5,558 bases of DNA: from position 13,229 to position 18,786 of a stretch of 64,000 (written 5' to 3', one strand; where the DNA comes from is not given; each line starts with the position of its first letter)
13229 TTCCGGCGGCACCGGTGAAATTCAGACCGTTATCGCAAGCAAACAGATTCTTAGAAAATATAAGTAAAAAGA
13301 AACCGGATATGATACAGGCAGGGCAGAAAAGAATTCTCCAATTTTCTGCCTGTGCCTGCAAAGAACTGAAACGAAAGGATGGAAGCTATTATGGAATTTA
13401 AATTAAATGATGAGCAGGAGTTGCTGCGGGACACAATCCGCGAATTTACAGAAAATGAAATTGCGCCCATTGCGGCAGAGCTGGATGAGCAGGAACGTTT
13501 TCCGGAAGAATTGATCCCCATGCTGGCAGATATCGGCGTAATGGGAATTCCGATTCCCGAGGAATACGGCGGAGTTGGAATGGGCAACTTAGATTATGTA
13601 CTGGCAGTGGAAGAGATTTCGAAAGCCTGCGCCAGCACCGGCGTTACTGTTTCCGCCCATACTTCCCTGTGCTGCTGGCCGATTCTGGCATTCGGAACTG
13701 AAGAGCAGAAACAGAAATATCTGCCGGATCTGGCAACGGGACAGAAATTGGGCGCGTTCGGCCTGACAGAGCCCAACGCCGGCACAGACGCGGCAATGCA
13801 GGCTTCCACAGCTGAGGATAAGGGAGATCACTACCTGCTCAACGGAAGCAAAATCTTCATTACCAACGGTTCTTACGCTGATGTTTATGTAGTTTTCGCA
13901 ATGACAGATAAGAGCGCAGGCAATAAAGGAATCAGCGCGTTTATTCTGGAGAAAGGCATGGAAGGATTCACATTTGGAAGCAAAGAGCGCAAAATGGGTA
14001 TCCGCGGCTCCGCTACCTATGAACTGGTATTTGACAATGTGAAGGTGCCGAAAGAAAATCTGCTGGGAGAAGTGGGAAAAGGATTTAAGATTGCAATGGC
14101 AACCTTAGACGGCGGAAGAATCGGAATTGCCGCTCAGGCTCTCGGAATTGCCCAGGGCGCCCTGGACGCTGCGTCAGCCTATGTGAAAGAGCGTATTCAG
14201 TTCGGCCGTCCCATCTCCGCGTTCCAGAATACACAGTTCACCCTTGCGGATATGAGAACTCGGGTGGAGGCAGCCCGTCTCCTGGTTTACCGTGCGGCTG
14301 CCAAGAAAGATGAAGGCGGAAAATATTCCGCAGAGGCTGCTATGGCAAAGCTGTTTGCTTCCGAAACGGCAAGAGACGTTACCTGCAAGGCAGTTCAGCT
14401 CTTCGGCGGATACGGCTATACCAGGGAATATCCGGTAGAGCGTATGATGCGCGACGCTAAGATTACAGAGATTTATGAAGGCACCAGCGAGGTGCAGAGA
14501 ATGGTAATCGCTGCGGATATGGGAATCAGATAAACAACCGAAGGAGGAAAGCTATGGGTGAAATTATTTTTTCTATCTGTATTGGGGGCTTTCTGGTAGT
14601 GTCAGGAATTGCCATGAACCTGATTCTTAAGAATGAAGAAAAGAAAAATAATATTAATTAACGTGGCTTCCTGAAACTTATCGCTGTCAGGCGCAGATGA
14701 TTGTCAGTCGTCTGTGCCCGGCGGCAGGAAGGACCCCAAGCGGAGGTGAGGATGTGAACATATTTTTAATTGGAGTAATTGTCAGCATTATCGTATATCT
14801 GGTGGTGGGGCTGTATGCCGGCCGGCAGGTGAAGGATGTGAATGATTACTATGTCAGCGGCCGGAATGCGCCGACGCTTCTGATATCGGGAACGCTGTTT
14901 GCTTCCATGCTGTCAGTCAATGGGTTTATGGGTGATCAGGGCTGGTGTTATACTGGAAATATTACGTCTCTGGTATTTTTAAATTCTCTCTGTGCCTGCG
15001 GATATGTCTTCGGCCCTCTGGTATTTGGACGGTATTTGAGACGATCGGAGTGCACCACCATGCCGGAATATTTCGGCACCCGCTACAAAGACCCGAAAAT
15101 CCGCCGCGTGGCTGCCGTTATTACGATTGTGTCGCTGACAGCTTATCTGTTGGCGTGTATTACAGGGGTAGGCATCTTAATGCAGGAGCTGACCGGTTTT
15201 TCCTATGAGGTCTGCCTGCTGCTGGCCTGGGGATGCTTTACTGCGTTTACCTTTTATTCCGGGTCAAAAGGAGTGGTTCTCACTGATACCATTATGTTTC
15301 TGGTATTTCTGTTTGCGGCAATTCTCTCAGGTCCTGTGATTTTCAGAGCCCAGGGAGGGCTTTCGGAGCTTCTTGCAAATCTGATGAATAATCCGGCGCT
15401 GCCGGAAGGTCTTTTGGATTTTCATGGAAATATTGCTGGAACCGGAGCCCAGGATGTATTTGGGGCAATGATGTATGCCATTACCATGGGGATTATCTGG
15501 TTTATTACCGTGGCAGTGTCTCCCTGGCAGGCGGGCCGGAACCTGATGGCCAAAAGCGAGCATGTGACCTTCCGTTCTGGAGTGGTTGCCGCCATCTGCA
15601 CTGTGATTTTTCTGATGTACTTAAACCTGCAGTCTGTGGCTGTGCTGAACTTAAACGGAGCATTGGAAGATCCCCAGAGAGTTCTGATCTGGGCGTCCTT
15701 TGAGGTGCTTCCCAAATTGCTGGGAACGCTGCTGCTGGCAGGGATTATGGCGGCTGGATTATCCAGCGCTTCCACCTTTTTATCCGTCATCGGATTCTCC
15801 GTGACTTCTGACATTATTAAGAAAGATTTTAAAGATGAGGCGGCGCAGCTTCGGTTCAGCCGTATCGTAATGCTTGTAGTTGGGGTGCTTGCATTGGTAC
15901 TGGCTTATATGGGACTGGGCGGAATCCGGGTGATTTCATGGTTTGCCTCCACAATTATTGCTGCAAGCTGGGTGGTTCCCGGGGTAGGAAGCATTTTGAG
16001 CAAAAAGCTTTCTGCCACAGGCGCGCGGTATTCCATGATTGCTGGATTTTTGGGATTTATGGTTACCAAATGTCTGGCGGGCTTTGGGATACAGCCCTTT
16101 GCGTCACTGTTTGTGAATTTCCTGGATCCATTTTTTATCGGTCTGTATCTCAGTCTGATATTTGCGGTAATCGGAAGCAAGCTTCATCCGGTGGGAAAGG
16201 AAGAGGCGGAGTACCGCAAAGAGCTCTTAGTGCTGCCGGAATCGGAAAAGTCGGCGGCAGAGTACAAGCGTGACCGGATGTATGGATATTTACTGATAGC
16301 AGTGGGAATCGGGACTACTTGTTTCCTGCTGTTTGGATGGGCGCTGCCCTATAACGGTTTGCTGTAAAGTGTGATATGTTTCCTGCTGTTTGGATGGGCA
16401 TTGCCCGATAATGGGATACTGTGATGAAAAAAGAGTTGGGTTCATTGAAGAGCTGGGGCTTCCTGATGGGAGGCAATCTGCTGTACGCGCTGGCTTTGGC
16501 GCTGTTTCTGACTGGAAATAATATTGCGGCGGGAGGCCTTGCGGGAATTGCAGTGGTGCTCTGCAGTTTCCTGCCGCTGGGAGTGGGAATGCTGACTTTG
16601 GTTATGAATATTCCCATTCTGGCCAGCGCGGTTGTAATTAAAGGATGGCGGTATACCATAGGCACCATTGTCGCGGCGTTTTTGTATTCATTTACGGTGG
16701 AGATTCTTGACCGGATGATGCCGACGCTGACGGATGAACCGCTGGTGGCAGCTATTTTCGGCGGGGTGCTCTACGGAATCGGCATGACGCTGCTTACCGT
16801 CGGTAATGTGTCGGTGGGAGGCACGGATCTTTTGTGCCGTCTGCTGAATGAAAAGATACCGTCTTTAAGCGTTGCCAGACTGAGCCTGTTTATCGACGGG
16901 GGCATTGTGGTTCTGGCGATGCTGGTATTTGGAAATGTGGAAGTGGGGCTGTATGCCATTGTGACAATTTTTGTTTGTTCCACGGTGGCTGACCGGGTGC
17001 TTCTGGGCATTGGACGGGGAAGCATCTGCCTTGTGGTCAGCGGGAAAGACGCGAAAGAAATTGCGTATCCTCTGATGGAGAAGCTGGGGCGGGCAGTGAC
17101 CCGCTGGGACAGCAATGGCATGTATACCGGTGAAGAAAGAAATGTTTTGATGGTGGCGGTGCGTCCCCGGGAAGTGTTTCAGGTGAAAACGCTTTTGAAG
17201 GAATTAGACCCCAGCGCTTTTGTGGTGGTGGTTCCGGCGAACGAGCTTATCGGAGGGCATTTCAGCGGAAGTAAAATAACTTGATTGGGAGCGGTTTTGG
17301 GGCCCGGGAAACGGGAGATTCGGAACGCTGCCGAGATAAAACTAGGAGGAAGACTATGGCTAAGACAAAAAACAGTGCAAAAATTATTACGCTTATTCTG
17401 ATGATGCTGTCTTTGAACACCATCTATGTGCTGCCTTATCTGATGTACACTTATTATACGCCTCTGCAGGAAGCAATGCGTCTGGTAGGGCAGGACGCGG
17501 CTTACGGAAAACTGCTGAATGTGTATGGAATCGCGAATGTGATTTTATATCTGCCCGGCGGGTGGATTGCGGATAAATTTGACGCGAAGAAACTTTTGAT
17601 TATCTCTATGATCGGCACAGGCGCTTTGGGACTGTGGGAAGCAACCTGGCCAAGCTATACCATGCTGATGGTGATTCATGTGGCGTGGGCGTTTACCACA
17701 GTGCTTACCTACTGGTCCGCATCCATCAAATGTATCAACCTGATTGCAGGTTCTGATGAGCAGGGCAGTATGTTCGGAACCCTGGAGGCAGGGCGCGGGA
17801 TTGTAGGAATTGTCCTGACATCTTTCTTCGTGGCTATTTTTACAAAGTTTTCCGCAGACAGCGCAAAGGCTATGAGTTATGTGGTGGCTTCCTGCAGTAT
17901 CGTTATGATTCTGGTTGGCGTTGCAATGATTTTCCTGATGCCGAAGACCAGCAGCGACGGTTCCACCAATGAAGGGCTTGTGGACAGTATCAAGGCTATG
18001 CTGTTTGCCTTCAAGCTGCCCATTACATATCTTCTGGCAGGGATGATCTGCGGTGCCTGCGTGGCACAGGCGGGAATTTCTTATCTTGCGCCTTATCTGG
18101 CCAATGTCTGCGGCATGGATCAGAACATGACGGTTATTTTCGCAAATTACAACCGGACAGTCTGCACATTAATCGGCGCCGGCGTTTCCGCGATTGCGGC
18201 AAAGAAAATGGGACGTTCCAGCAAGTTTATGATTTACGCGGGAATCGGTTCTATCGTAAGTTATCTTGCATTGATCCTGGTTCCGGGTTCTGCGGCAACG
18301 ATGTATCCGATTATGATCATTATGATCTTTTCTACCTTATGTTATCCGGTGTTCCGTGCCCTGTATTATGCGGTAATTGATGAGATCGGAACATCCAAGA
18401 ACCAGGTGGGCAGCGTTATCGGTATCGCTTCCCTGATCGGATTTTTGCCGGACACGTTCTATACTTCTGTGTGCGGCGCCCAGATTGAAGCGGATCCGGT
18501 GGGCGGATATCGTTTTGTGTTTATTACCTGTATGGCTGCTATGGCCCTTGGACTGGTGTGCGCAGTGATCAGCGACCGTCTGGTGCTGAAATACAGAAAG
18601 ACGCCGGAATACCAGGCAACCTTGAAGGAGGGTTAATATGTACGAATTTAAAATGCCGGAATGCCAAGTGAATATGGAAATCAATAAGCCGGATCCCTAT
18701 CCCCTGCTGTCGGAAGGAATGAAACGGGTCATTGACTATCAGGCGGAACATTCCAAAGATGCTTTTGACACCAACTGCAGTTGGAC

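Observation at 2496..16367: cai/fix-like acyl-CoA cluster in a Firmicute, fused with a Bcd/EtfBA module: candidate carnitine / gamma-butyrobetaine pathway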

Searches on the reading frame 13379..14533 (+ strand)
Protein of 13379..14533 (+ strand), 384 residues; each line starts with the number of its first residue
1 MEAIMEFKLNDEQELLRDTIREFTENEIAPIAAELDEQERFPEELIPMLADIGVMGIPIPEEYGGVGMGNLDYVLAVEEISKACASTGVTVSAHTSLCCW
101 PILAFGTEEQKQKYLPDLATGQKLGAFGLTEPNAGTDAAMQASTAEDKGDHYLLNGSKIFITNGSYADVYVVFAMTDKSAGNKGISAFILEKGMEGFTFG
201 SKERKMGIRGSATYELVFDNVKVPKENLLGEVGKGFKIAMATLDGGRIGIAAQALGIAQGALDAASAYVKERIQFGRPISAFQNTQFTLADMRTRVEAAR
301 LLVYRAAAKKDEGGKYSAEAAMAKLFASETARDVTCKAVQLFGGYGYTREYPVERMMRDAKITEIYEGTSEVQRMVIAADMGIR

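Call 5: search_protein_families(library=pfam, proteins=[window:13379-14533:+])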
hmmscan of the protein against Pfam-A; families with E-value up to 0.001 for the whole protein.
window:13379-14533:+ (384 aa): 4 families
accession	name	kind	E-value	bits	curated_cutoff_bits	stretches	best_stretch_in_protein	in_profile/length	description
PF00441.29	Acyl-CoA_dh_1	-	6.2e-55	185.9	22.4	1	233-381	1-149/150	Acyl-CoA dehydrogenase, C-terminal domain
PF02771.21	Acyl-CoA_dh_N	-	1.1e-45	155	22.9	1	10-122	1-113/113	Acyl-CoA dehydrogenase, N-terminal domain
PF08028.16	Acyl-CoA_dh_2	-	8.5e-32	110.7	22.7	1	248-370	1-133/134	Acyl-CoA dehydrogenase, C-terminal domain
PF02770.24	Acyl-CoA_dh_M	-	3e-27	95.1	33.3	1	126-221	1-97/97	Acyl-CoA dehydrogenase, middle domain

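Call 6: search_protein_families(library=ncbifam, proteins=[window:13379-14533:+], max_evalue=1e-10)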
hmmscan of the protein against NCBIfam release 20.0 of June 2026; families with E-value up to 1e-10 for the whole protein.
window:13379-14533:+ (384 aa): 23 families
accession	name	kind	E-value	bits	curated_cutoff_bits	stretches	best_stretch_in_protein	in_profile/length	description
NF042972.1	AcrlCoAredClosAcrC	equivalog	2.6e-160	533.2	640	1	5-380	1-375/378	acryloyl-CoA reductase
NF045552.1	GlutCoADH_Des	equivalog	5.4e-115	384.6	470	1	5-381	1-380/387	glutaryl-CoA dehydrogenase Acd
NF058590.1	AcCoDHFadEBacil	equivalog_domain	3.6e-112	375.8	600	1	8-379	20-408/586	acyl-CoA dehydrogenase FadE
NF043006.1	CyhCrbnylCoADH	equivalog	1.4e-110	369.8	650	1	9-380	4-374/380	cyclohexane-1-carbonyl-CoA dehydrogenase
NF042439.1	SulpropCoADesulf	equivalog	1e-96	324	600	1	18-380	2-369/379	3-sulfinopropanoyl-CoA desulfinase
NF053553.1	prodigi_MBC_PigA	equivalog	3.7e-89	299.5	500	1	5-383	1-381/381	prodigiosin MBC biosynthesis dehydrogenase PigA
NF045652.1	ProlPCPDhRedW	equivalog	8.8e-87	291.4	650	1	12-383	3-375/376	L-prolyl-[peptidyl-carrier protein] dehydrogenase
NF008997.0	PRK12341.1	equivalog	7.8e-77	258.9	537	1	5-373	1-368/382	acyl-CoA dehydrogenase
TIGR03207.1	cyc_hxne_CoA_dh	equivalog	9.7e-70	235.1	575.35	1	9-379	1-369/372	cyclohexanecarboxyl-CoA dehydrogenase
NF002885.1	PRK03354.1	equivalog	1.3e-64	218.6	540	1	5-377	1-369/378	crotonobetainyl-CoA dehydrogenase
NF052270.1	Staph_DH_FadE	equivalog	1e-56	192.4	600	1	12-379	25-391/400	acyl-CoA dehydrogenase FadE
NF049984.1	Rv1679_FadE16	equivalog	1.3e-44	153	600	1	31-372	15-356/371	Rv1679 family acyl-CoA dehydrogenase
TIGR03203.1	pimD_small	equivalog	1.7e-37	129.4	652.7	1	7-377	2-372/378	pimeloyl-CoA dehydrogenase small subunit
NF007000.1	PRK09463.1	subfamily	2.3e-37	128.7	600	1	37-347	70-398/726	acyl-CoA dehydrogenase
NF009586.0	PRK13026.1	subfamily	3.8e-32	111.5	608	1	21-346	83-432/777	acyl-CoA dehydrogenase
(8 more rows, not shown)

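Call 30: search_solved_structures(query=window:13379-14533:+, max_evalue=1e-60)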
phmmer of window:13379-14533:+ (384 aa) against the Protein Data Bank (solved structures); distinct sequences matched with E-value up to 1e-60: 61 (the best 60 are shown).
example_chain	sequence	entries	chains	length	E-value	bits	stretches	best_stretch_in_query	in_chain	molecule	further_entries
5ol2_C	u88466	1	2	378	1.7e-166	557.1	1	12-379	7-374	Acyl-CoA dehydrogenase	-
9w60_A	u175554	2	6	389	1.4e-144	485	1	5-379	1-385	Butyryl CoA dehydrogenase apo protein | Butyryl CoA Dehydrogenase with FAD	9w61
4l1f_A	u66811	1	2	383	2.5e-143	480.9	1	5-378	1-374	Acyl-CoA dehydrogenase domain protein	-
1buc_A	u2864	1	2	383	3.9e-132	444.1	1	5-378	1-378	BUTYRYL-COA DEHYDROGENASE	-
5lnx_A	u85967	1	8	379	6.5e-132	443.4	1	10-378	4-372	Acyl-CoA dehydrogenase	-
1jqi_A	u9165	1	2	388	4.5e-121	407.7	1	8-380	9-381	short chain acyl-CoA dehydrogenase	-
7y0a_A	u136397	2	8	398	9.7e-118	396.7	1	8-380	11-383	Short-chain specific acyl-CoA dehydrogenase, mitochondrial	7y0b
8sgs_A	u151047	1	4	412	1.1e-117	396.6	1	8-380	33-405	Short-chain specific acyl-CoA dehydrogenase, mitochondrial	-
2vig_A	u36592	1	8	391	6.6e-117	394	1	8-380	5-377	SHORT-CHAIN SPECIFIC ACYL-COA DEHYDROGENASE,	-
3pfd_A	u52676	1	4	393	7.8e-114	383.9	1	7-378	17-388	Acyl-CoA dehydrogenase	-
4u83_A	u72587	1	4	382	5e-111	374.7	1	8-379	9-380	Acyl-CoA dehydrogenase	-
7w0j_A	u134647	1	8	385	5.1e-111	374.6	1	8-379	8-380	Acyl-CoA dehydrogenase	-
6fah_C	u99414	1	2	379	5.2e-111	374.6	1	10-379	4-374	Caffeyl-CoA reductase-Etf complex subunit CarC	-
8i4p_A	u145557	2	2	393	5.5e-111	374.5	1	8-380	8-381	Acyl-CoA dehydrogenase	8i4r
4n5f_A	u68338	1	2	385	1.5e-110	373.1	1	10-379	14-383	Putative acyl-CoA dehydrogenase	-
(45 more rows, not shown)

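Call 56: search_solved_structures(query=window:13379-14533:+, max_evalue=1e-140, show_alignments=1)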
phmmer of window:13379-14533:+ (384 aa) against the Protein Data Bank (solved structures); distinct sequences matched with E-value up to 1e-140: 3.
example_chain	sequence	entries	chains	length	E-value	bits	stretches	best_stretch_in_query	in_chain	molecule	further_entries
5ol2_C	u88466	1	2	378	1.7e-166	557.1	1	12-379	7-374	Acyl-CoA dehydrogenase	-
9w60_A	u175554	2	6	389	1.4e-144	485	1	5-379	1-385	Butyryl CoA dehydrogenase apo protein | Butyryl CoA Dehydrogenase with FAD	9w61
4l1f_A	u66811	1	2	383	2.5e-143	480.9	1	5-378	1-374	Acyl-CoA dehydrogenase domain protein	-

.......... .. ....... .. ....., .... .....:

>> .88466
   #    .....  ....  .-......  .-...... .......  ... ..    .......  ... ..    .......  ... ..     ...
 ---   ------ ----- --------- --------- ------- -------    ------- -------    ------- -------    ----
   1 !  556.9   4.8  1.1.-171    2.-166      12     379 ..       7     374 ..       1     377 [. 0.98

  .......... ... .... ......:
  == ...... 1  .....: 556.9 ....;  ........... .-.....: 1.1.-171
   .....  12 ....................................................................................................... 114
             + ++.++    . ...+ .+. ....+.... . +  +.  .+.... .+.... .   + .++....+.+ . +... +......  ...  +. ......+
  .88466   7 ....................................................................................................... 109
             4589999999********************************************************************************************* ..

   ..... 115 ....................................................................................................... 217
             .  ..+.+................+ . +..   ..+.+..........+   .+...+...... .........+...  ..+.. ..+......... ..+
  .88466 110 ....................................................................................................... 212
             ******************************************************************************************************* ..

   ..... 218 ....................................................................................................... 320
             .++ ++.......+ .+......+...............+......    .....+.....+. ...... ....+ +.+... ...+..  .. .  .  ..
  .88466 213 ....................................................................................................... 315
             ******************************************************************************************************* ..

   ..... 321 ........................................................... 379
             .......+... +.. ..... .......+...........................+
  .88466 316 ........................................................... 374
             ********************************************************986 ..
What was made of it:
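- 13379..14533 (+): Bcd, genuine butyryl-CoA dehydrogenase type. 557 bits and about 70% identity to C. difficile Bcd 5ol2_C (calls 30, 56).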

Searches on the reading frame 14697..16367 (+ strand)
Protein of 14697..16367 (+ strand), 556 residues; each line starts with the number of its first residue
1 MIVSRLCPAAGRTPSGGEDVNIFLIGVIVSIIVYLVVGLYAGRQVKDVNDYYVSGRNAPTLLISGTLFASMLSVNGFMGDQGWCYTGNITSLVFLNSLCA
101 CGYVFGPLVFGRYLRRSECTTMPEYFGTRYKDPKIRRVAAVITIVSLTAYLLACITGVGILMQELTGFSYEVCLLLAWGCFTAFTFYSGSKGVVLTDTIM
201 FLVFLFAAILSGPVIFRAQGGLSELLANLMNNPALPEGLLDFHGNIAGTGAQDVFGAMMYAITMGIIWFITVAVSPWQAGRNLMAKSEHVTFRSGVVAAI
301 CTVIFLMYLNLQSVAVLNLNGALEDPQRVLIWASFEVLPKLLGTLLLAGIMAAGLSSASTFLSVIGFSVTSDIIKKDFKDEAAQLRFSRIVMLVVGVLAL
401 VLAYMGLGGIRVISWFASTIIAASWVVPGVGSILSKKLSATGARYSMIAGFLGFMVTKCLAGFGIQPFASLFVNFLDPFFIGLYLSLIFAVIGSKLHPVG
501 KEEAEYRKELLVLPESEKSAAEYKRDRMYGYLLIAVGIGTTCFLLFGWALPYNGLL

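Call 5: search_protein_families(library=pfam, proteins=[window:14697-16367:+])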
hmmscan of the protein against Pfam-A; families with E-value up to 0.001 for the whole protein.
window:14697-16367:+ (556 aa): 1 family
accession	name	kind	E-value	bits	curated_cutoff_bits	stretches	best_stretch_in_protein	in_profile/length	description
PF00474.23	SSF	-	6.7e-33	114.6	22.8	1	51-450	1-406/406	Sodium:solute symporter family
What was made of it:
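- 14697..16367 (+): Sodium:solute symporter family carrier. Pfam SSF (call 5).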

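Call 6: search_protein_families(library=ncbifam, proteins=[window:14697-16367:+], max_evalue=1e-10)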
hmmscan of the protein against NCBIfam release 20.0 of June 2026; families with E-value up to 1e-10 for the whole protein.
window:14697-16367:+ (556 aa): 6 families
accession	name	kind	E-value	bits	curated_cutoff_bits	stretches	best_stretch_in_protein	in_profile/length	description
TIGR00813.1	sss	superfamily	2e-35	122.7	184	1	51-450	1-411/411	sodium/solute symporter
TIGR03648.1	Na_symport_lg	subfamily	3.7e-31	108.2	320.75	1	26-211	4-186/547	VC_2705 family sodium/solute symporter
TIGR02119.1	panF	equivalog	2.7e-25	89.3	328.05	1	24-494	4-465/471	sodium/pantothenate symporter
TIGR02121.1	Na_Pro_sym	equivalog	5.7e-23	81.4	515.5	1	23-463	3-440/488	sodium/proline symporter PutP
NF011948.0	PRK15419.1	equivalog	7.6e-15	54.7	955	1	23-465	7-452/502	sodium/proline symporter PutP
TIGR02711.1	symport_actP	equivalog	5.5e-11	41.9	1099.25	0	26-209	37-219/549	cation/acetate symporter ActP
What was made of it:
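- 14697..16367 (+): Only weak matches to the PanF, PutP and VC_2705 models (call 6).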

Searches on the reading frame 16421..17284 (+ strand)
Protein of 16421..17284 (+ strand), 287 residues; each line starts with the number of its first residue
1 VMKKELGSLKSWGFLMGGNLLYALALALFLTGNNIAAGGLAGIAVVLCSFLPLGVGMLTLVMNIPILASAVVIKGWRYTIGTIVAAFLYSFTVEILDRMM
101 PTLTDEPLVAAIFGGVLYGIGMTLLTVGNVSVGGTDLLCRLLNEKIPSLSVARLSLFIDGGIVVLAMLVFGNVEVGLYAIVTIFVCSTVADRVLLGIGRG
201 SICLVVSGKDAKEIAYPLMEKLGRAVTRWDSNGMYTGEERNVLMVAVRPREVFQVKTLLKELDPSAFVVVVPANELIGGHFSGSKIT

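Call 5: search_protein_families(library=pfam, proteins=[window:16421-17284:+])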
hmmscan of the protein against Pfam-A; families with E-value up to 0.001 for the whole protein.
window:16421-17284:+ (287 aa): 2 families
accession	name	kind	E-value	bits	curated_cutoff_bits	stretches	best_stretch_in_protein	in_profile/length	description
PF02588.21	YitT_membrane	-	1.5e-44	152.3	24.3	1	14-211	4-198/205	Uncharacterised 5xTM membrane BCR, YitT family COG1284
PF10035.14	DUF2179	-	6.6e-17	61.5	22.8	1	224-278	1-55/55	Uncharacterized protein conserved in bacteria (DUF2179)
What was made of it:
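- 16421..17284 (+): YitT/DUF2179 membrane protein. Pfam (call 5).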

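Call 6: search_protein_families(library=ncbifam, proteins=[window:16421-17284:+], max_evalue=1e-10)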
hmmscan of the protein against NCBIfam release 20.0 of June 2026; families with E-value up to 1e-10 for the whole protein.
window:16421-17284:+ (287 aa): 0 families

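Call 50: search_protein_families(library=ncbifam, proteins=[window:16421-17284:+], max_evalue=1e-8)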
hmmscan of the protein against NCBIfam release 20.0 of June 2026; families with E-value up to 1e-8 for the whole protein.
window:16421-17284:+ (287 aa): 0 families

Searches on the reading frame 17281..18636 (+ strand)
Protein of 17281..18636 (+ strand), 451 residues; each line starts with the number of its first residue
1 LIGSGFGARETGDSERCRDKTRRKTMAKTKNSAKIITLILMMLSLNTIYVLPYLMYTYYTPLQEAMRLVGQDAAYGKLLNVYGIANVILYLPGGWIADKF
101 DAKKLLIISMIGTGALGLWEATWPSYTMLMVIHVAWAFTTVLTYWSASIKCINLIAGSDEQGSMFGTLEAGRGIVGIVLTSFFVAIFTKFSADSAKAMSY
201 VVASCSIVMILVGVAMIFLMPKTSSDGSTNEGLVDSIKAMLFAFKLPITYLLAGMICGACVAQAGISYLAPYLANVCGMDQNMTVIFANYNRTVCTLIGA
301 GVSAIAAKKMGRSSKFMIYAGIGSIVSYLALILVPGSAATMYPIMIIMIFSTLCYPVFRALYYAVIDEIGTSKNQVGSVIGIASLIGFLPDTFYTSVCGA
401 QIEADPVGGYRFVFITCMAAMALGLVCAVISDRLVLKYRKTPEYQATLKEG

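Call 5: search_protein_families(library=pfam, proteins=[window:17281-18636:+])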
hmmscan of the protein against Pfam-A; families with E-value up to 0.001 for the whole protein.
window:17281-18636:+ (451 aa): 2 families
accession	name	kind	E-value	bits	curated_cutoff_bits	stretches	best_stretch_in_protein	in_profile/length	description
PF07690.21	MFS_1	-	1.4e-21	77.3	33.4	1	37-389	5-341/347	Major Facilitator Superfamily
PF12832.13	MFS_1_like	-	5.4e-05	22.8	25.2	1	23-167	202-341/373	MFS_1 like family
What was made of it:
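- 17281..18636 (+): MFS transporter. Pfam MFS_1 (call 5).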

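Call 6: search_protein_families(library=ncbifam, proteins=[window:17281-18636:+], max_evalue=1e-10)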
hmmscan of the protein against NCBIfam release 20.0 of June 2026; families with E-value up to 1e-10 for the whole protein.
window:17281-18636:+ (451 aa): 0 families

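Call 50: search_protein_families(library=ncbifam, proteins=[window:17281-18636:+], max_evalue=1e-8)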
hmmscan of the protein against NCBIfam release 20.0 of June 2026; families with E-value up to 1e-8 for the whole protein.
window:17281-18636:+ (451 aa): 0 families
